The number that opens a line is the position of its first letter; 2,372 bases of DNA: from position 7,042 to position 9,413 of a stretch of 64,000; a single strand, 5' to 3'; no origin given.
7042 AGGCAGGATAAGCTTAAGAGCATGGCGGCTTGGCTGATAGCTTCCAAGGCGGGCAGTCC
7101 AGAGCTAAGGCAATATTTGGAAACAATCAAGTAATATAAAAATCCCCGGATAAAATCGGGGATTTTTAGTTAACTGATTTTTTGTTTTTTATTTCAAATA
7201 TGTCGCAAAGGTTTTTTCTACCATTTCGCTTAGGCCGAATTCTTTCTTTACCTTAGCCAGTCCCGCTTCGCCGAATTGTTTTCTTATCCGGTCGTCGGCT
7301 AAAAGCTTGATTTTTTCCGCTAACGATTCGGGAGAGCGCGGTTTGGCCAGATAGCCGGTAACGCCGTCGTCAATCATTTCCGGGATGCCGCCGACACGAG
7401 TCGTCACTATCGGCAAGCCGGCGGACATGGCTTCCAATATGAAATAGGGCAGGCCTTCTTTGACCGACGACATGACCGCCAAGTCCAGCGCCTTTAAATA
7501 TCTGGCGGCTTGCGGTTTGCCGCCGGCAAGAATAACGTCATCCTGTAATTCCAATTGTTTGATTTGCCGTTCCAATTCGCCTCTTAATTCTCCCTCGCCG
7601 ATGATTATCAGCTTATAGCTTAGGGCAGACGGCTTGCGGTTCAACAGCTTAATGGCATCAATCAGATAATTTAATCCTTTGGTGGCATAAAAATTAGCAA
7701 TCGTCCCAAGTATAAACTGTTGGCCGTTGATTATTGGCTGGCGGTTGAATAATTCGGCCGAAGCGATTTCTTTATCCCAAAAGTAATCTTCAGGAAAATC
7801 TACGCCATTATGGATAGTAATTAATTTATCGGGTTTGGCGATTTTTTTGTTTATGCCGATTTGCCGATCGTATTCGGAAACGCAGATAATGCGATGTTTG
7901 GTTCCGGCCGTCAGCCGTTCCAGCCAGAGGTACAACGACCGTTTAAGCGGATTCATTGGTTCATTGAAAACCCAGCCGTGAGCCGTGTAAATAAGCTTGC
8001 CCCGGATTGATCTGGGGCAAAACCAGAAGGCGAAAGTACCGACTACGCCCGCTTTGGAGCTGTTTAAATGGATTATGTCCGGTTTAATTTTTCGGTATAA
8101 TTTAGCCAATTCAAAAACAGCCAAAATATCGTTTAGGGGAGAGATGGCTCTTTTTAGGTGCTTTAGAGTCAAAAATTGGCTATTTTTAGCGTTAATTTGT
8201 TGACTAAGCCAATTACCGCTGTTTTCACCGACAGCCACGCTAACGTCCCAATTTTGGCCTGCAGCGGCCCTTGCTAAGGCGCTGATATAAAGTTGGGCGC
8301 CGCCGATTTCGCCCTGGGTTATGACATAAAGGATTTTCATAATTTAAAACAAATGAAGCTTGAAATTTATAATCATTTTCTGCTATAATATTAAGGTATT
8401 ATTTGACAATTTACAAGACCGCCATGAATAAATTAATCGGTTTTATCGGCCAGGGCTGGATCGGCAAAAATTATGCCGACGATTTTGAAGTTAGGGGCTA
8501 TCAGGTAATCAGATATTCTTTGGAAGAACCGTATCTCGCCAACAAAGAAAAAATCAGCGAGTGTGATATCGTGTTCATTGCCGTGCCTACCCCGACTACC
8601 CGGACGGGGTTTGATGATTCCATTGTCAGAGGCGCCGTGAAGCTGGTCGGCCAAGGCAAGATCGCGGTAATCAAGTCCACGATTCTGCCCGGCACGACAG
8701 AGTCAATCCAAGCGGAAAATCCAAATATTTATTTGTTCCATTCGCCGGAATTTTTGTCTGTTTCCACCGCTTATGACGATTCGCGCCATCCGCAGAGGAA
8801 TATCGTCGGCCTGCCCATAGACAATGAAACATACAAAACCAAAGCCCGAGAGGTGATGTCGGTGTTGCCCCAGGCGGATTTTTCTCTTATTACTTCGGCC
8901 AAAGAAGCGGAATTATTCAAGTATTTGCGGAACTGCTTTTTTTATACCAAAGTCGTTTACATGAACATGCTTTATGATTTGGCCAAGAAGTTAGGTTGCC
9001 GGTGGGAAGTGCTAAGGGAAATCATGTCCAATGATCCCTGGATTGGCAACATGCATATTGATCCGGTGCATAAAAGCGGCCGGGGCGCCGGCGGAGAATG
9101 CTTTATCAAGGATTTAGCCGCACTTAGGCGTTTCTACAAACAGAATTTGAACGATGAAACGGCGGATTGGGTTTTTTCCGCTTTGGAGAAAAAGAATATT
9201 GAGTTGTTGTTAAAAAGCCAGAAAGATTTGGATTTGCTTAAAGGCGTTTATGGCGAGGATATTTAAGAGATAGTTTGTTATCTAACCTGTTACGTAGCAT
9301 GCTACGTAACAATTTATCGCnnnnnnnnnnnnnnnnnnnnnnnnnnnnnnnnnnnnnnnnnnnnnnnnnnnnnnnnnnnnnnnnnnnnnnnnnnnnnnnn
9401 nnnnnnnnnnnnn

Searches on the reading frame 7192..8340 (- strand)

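Call 5: search_protein_families(library=pfam, proteins=[window:7192-8340:-])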
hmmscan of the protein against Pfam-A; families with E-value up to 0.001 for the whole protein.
window:7192-8340:- (383 aa): 7 families
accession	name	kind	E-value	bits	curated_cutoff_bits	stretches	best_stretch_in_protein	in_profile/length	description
PF00534.26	Glycos_transf_1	-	1.7e-38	132.3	26.4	1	200-360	7-169/172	Glycosyl transferases group 1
PF13692.12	Glyco_trans_1_4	-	6.3e-36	124.2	27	1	210-350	3-142/142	Glycosyl transferases group 1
PF13439.12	Glyco_transf_4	-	4.9e-21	75.9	28.5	1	12-181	1-167/170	Glycosyltransferase Family 4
PF13579.12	Glyco_trans_4_4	-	2.7e-15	57.5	29.7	1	13-179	1-158/158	Glycosyl transferase 4-like domain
PF13477.12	Glyco_trans_4_2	-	3.4e-10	40.7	23.4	1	2-136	1-124/139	Glycosyl transferase 4-like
PF20706.3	GT4-conflict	-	1.1e-06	28.4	26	1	218-331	209-328/385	Family 4 Glycosyltransferase in conflict systems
PF13524.12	Glyco_trans_1_2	-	3.3e-06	27.6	25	1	301-374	67-139/144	Glycosyl transferase-like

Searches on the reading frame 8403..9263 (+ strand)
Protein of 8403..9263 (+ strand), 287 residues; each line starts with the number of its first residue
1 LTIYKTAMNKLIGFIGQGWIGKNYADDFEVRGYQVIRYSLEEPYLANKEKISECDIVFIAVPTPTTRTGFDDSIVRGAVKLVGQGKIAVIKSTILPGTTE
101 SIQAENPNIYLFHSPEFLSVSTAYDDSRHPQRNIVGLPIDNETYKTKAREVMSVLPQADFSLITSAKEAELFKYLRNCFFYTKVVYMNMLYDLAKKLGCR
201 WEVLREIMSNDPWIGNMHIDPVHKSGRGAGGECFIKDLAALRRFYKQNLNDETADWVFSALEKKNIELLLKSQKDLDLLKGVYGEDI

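Call 5: search_protein_families(library=pfam, proteins=[window:8403-9263:+])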
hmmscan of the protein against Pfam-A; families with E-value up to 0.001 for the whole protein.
window:8403-9263:+ (287 aa): 3 families
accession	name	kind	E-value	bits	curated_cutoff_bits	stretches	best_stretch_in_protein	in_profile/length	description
PF03721.20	UDPG_MGDP_dh_N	-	3.2e-15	56.6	27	1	48-138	71-176/187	UDP-glucose/GDP-mannose dehydrogenase family, NAD binding domain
PF00984.24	UDPG_MGDP_dh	-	7.7e-15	55.2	25.4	1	167-248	1-78/94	UDP-glucose/GDP-mannose dehydrogenase family, central domain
PF03446.21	NAD_binding_2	-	0.00043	20.8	21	0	12-105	2-106/161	NAD binding domain of 6-phosphogluconate dehydrogenase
